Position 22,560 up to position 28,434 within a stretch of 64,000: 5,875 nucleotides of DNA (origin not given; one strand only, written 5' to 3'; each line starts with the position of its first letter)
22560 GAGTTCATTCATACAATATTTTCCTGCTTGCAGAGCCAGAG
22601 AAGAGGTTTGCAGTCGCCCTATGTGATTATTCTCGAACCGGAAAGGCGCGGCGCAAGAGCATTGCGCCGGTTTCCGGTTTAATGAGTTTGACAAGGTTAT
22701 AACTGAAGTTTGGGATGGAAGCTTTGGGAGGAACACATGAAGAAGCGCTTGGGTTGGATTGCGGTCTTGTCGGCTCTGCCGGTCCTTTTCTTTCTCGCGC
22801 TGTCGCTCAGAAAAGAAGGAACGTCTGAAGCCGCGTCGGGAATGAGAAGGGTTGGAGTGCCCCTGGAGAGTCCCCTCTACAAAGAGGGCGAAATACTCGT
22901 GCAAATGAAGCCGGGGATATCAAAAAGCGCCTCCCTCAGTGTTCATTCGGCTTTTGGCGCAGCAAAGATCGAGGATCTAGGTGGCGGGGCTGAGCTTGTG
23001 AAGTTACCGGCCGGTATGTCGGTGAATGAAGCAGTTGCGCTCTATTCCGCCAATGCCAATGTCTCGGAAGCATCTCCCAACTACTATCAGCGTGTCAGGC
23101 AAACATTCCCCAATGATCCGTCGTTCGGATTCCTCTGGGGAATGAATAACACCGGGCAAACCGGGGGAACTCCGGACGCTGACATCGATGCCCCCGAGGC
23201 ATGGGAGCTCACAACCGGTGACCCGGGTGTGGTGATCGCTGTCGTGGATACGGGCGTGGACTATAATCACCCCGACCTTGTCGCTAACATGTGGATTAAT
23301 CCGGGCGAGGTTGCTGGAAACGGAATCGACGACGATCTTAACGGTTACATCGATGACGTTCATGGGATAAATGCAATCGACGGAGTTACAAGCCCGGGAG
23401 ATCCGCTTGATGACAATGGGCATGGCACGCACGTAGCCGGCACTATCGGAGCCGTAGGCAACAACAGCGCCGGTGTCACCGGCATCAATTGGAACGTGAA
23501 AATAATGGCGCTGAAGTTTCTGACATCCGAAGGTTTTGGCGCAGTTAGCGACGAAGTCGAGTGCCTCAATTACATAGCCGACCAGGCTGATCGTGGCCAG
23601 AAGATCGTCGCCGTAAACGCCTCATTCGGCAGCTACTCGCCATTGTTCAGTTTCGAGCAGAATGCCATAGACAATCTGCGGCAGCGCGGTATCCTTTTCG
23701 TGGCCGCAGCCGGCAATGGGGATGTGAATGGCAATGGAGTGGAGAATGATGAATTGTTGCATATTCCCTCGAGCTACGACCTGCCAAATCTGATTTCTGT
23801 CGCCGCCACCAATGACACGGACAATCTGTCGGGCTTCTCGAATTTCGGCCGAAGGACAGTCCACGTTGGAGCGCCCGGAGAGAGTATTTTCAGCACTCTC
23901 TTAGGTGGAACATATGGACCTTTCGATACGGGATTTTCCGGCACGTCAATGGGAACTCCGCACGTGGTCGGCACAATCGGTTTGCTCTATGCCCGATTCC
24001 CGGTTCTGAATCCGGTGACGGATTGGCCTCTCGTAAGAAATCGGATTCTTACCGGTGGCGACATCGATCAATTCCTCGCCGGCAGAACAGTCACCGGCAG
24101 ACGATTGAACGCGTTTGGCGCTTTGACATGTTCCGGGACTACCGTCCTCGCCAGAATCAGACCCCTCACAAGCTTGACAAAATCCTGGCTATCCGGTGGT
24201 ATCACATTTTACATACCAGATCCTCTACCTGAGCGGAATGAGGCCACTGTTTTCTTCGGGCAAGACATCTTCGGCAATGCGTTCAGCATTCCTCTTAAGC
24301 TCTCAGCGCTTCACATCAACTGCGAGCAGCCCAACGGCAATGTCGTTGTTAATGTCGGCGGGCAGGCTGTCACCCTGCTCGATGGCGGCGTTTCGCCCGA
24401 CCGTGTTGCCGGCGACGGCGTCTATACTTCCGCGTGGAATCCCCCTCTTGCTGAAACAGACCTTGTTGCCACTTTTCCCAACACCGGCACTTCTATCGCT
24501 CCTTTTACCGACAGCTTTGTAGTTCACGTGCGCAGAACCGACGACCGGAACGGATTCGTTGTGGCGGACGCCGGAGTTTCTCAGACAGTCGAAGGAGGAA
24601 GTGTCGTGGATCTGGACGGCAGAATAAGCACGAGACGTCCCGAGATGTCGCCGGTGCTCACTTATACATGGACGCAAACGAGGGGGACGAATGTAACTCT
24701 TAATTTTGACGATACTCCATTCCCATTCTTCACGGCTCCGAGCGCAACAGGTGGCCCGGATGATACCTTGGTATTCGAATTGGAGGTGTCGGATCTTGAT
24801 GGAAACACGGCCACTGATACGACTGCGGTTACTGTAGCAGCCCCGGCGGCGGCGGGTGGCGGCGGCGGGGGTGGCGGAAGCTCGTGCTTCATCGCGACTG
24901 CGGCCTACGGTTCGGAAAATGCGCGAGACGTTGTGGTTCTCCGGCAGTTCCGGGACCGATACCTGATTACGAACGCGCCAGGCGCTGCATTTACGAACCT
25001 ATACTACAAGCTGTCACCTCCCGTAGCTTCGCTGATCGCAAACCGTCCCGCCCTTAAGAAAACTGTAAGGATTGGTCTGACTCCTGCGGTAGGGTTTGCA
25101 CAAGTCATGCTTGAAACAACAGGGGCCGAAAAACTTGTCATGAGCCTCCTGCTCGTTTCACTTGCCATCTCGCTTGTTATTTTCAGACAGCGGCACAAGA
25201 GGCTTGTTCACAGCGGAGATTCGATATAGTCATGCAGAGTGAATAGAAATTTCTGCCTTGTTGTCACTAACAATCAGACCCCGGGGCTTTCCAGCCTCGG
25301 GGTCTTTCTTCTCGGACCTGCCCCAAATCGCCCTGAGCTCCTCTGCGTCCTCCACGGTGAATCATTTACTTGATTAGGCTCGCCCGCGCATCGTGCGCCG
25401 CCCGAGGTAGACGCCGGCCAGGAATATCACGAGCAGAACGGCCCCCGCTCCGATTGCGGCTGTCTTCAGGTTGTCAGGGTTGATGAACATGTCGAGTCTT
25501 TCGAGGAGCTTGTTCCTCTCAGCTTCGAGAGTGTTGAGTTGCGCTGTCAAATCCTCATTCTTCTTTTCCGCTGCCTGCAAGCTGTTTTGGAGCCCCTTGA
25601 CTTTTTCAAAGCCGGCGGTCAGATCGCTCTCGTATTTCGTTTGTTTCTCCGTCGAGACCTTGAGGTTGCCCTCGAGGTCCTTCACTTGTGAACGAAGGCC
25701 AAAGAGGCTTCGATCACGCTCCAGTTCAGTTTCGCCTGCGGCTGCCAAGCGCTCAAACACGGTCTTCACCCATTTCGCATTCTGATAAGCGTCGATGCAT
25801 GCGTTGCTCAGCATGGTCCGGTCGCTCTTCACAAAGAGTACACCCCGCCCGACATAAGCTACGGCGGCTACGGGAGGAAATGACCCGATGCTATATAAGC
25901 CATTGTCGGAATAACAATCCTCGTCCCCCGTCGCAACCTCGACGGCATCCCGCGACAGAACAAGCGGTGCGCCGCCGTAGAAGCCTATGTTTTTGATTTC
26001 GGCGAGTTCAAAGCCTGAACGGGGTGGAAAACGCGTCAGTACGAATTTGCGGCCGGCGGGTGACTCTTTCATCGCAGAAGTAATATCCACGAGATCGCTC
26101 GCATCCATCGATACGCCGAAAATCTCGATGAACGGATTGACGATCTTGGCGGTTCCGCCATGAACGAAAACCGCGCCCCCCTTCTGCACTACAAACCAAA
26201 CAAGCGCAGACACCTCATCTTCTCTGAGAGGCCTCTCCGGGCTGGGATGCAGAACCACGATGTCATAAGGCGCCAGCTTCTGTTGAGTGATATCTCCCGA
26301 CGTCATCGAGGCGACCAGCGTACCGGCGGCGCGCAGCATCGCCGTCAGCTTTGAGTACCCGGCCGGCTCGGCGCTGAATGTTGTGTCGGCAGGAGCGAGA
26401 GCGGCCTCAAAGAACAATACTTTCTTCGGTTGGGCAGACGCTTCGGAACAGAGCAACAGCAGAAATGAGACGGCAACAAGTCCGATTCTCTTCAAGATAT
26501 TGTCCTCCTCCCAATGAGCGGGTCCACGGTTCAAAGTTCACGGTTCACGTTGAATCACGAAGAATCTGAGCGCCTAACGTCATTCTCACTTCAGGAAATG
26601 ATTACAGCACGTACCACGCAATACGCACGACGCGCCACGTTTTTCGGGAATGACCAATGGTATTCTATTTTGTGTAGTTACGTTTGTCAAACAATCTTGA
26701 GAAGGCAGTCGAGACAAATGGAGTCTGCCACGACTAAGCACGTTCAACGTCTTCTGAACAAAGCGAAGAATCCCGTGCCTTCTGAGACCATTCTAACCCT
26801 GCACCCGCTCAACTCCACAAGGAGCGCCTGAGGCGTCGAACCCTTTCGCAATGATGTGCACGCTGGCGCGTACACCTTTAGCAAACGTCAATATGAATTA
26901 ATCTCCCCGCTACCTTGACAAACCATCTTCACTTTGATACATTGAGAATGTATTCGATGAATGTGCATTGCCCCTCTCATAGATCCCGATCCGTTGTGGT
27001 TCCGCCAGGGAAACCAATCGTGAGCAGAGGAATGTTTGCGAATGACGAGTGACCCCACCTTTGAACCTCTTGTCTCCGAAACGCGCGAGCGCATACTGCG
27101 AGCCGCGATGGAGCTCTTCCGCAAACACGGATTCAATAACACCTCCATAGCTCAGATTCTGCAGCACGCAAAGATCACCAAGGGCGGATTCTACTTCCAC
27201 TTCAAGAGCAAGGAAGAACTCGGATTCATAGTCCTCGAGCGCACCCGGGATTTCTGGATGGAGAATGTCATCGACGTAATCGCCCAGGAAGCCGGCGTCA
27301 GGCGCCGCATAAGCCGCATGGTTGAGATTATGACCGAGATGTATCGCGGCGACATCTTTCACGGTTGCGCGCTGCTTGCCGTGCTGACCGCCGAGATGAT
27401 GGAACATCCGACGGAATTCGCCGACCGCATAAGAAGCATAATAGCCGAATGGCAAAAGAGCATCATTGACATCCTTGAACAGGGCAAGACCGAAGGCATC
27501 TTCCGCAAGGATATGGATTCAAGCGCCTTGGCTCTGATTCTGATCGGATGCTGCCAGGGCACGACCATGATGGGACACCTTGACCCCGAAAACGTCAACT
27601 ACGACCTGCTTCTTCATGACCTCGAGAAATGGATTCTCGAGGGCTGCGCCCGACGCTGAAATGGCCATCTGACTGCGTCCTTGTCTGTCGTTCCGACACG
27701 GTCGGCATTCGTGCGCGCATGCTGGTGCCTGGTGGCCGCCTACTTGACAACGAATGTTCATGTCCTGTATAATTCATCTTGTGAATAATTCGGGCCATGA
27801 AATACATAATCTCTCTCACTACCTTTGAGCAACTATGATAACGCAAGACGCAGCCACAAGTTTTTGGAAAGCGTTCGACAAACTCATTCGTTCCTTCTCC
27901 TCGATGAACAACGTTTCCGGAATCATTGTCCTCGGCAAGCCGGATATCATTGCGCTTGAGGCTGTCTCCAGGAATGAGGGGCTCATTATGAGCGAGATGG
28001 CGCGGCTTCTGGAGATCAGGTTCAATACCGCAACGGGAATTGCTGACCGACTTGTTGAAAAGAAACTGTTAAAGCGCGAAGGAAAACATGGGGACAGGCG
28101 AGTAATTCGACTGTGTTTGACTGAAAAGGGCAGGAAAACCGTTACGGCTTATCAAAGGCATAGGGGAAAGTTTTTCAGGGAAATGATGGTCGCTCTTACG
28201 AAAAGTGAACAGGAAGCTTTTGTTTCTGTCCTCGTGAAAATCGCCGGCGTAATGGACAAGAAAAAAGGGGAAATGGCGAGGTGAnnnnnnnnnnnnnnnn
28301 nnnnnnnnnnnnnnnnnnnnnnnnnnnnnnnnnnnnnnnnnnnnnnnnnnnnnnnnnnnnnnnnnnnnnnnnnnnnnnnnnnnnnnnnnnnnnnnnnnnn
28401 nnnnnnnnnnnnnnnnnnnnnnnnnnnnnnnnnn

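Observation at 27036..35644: Regulator-linked operon built around a divergent B12-dependent acyl-CoA mutase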

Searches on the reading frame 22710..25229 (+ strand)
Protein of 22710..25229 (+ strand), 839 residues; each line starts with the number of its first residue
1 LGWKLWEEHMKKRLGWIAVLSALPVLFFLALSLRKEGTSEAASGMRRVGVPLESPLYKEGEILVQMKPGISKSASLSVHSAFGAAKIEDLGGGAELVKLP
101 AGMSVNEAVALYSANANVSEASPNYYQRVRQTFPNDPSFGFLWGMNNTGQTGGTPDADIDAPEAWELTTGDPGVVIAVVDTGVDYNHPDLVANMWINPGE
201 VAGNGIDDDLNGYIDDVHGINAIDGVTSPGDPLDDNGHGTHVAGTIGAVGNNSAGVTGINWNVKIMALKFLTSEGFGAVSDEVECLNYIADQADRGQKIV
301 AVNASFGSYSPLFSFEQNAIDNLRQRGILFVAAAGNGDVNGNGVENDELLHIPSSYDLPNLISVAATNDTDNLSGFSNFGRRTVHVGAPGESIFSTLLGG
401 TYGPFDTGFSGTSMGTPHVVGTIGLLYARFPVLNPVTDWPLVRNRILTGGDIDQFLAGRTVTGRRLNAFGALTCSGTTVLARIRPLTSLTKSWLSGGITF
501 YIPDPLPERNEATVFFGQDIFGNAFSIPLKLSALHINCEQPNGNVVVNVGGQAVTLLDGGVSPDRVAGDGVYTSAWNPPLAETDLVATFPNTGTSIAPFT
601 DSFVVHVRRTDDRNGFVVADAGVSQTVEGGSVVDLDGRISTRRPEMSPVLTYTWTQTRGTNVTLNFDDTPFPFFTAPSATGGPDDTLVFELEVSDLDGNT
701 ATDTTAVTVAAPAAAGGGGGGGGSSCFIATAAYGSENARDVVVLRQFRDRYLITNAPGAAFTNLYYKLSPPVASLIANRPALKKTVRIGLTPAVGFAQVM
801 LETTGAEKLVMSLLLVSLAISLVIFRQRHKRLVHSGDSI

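Call 5: search_protein_families(library=pfam, proteins=[window:22710-25229:+])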
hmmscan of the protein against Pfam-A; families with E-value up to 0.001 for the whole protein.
window:22710-25229:+ (839 aa): 3 families
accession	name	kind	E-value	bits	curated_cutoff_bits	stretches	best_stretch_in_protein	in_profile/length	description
PF00082.27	Peptidase_S8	-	6.8e-47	160.6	21.8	1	173-444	3-267/288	Subtilase family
PF22148.1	Fervidolysin_NPro-like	-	4.3e-10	40.3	21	1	55-124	13-81/81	Fervidolysin N-terminal prodomain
PF22352.2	K319L-like_PKD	-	2.7e-09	37.4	27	1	621-709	1-84/84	K319L-like, PKD domain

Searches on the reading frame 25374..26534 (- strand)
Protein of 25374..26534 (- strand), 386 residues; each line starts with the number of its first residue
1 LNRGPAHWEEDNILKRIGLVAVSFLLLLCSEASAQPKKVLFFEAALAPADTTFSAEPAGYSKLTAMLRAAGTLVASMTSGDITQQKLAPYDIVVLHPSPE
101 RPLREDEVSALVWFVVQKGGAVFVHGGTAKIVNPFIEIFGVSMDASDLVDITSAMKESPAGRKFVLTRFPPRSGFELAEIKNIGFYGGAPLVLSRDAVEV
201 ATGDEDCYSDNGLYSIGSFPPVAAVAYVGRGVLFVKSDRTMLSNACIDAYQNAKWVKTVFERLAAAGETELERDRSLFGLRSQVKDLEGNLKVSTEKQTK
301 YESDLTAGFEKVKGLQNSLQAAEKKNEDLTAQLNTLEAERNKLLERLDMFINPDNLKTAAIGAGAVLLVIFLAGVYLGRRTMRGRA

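Call 3: search_protein_families(library=pfam, proteins=[window:25374-26534:-])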
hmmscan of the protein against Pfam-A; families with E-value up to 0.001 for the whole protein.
window:25374-26534:- (386 aa): 3 families
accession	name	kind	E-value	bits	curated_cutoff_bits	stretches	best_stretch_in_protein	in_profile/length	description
PF14258.12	DUF4350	-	1.1e-06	29.5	30.4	1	53-254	2-175/181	Domain of unknown function (DUF4350)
PF16515.11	HIP1_clath_bdg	-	0.00035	21.3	28.8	1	252-343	8-99/99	Clathrin-binding domain of Huntingtin-interacting protein 1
PF06283.17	ThuA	-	0.0004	21.1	33.4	1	55-146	15-109/209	Trehalose utilisation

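Call 4: search_protein_families(library=ncbifam, proteins=[window:25374-26534:-])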
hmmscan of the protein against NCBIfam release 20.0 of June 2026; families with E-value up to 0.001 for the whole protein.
window:25374-26534:- (386 aa): 2 families
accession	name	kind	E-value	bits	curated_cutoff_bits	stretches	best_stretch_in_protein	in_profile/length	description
TIGR04211.1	SH3_and_anchor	equivalog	2.3e-06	27.3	65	1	275-382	80-189/198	TIGR04211 family SH3 domain-containing protein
NF004266.1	PRK05687.1-1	equivalog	9.2e-05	22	260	1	265-354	34-121/230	flagellar assembly protein FliH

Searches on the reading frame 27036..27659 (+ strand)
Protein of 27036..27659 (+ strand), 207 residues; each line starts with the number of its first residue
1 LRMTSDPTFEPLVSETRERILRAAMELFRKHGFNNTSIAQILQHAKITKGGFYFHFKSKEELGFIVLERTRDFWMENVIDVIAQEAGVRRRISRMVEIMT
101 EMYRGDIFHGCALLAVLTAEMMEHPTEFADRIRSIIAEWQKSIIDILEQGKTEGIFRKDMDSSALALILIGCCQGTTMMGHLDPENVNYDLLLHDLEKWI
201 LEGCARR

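Call 3: search_protein_families(library=pfam, proteins=[window:27036-27659:+])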
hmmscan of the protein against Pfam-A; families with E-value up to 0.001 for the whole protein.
window:27036-27659:+ (207 aa): 5 families
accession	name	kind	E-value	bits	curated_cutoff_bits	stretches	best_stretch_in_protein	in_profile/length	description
PF00440.29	TetR_N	-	4.5e-16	58.8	24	1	20-62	1-43/47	Bacterial regulatory proteins, tetR family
PF16925.10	TetR_C_13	-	1.3e-12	48.5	27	1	90-186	3-99/109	Tetracyclin repressor-like, C-terminal domain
PF17932.6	TetR_C_24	-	0.00015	22.4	26.4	1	109-177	21-88/114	Tetracyclin repressor-like, C-terminal domain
PF17938.6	TetR_C_29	-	0.0002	21.9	26.2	1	117-175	26-86/119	Tetracyclin repressor-like, C-terminal domain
PF08359.16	TetR_C_4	-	0.00029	21.4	21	1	75-172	5-102/133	YsiA-like protein, C-terminal region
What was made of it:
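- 27036..27659 (+): TetR-family regulator. PF00440 and TetR_C_13 (call 3).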

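Call 4: search_protein_families(library=ncbifam, proteins=[window:27036-27659:+])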
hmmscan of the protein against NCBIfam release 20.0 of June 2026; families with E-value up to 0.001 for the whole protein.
window:27036-27659:+ (207 aa): 23 families
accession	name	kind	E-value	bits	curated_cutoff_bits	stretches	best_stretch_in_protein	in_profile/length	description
NF041196.1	ScbR_bind_reg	equivalog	2.6e-29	102.8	150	1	15-204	6-189/191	ScbR family autoregulator-binding transcription factor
NF051457.1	acryl_TF_AcuR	equivalog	1.8e-25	89.5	247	1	13-180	15-183/204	acrylate utilization transcriptional regulator AcuR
NF053878.1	FATransRegFadRBac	equivalog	1.3e-16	61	200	1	18-183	6-167/190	fatty acid metabolism transcriptional regulator FadR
NF051852.1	efflux_TF_MtrR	exception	4.3e-16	59.3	280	1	15-187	10-184/205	multidrug efflux system transcriptional repressor MtrR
NF011572.0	PRK14996.1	equivalog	1.2e-12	48.1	144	1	15-192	8-178/192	TetR family transcriptional regulator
NF007949.0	PRK10668.1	equivalog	8.5e-12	45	271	1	14-66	10-62/216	multidrug efflux transporter transcriptional repressor AcrR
NF058643.1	TranRegCurRPseudo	equivalog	1.8e-11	44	300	1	14-183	6-175/193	TetR family transcriptional repressor CurR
TIGR03613.1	RutR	equivalog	3.3e-11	43.4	368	1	13-105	6-97/202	pyrimidine utilization regulatory protein R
NF007430.0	PRK09975.1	equivalog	2.5e-10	39.9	274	1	15-184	11-181/220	acrEF/envCD operon transcriptional regulator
NF053516.1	TranRepPrsAVib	equivalog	7.4e-10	39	300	1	14-81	5-72/208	TetR family transcriptional repressor PsrA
NF037937.1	septum_RefZ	equivalog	7.8e-09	35.7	180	1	17-93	1-73/195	forespore capture DNA-binding protein RefZ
NF053731.1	TransRegFasRMycb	equivalog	1.6e-08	34.6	330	1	14-145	10-137/199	HTH-type transcriptional activator FasR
NF011584.0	PRK15008.1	equivalog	3.4e-08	33.6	230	1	13-79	16-82/212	HTH-type transcriptional regulator RutR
TIGR03968.1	mycofact_TetR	equivalog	8.2e-08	32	224.9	1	14-62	8-56/190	mycofactocin system transcriptional regulator MftR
TIGR02366.1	DHAK_reg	equivalog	6.8e-07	29.4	129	1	16-81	4-66/176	dihydroxyacetone kinase transcriptional activator DhaS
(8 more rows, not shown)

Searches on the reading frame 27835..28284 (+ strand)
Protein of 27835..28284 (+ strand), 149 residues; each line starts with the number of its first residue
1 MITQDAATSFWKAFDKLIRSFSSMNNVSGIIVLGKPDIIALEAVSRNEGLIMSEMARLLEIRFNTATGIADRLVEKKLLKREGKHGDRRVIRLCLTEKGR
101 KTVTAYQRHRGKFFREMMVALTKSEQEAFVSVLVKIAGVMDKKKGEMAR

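Call 3: search_protein_families(library=pfam, proteins=[window:27835-28284:+])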
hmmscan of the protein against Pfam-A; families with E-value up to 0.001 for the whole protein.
window:27835-28284:+ (149 aa): 2 families
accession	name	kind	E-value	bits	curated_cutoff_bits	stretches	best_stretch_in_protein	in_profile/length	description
PF01047.28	MarR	-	2.2e-06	27.9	24.6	1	41-90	9-58/59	MarR family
PF12802.13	MarR_2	-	5.5e-06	26.9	27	1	38-89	8-60/61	MarR family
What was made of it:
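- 27835..28284 (+): MarR-family regulator, translationally coupled to the mutase gene. PF01047 (call 3).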

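Call 4: search_protein_families(library=ncbifam, proteins=[window:27835-28284:+])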
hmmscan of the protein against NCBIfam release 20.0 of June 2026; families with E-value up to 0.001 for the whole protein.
window:27835-28284:+ (149 aa): 11 families
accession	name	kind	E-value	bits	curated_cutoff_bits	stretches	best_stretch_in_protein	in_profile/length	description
NF050133.1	TransRegFabT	equivalog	1.5e-09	38.2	200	1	40-134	34-124/138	fatty acid biosynthesis transcriptional regulator FabT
NF008122.0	PRK10870.1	equivalog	2.1e-08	34.1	157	1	38-142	61-164/176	transcriptional repressor MprA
NF045593.1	bilirub_TF_BilQ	equivalog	4.6e-08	32.9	125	1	44-137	39-132/135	bilirubin utilization transcriptional regulator BilQ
NF053777.1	Saro0803TransReg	equivalog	1.3e-07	31.4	200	1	40-136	42-138/140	Saro_0803 family transcriptional regulator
NF038251.1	AdcR_fam_Zn_TF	equivalog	0.0001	22.6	175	1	47-134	47-137/143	zinc-dependent MarR family transcriptional regulator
NF002926.0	PRK03573.1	equivalog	0.0001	22.3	120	1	67-136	64-133/144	transcriptional regulator SlyA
NF041230.1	BagL_FevM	exception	0.00012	22.2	230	1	33-136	38-141/145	MarR family transcriptional regulator BagL/FevM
TIGR04472.1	reg_rSAM_mob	hypoth_equivalog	0.00022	21.3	240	1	32-136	39-132/141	radical SAM mobile pair system MarR family transcriptional regulator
TIGR02337.1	HpaR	equivalog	0.0003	20.6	121.2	1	52-133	45-126/130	homoprotocatechuate degradation operon regulator HpaR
NF052638.1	TransRegOhrRVib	equivalog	0.00033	20.4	200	1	32-102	34-104/141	transcriptional regulator OhrR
NF052438.1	TransRegRv0880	equivalog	0.0004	20.2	220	1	38-133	37-132/143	Rv0880 family HTH-type transcriptional regulator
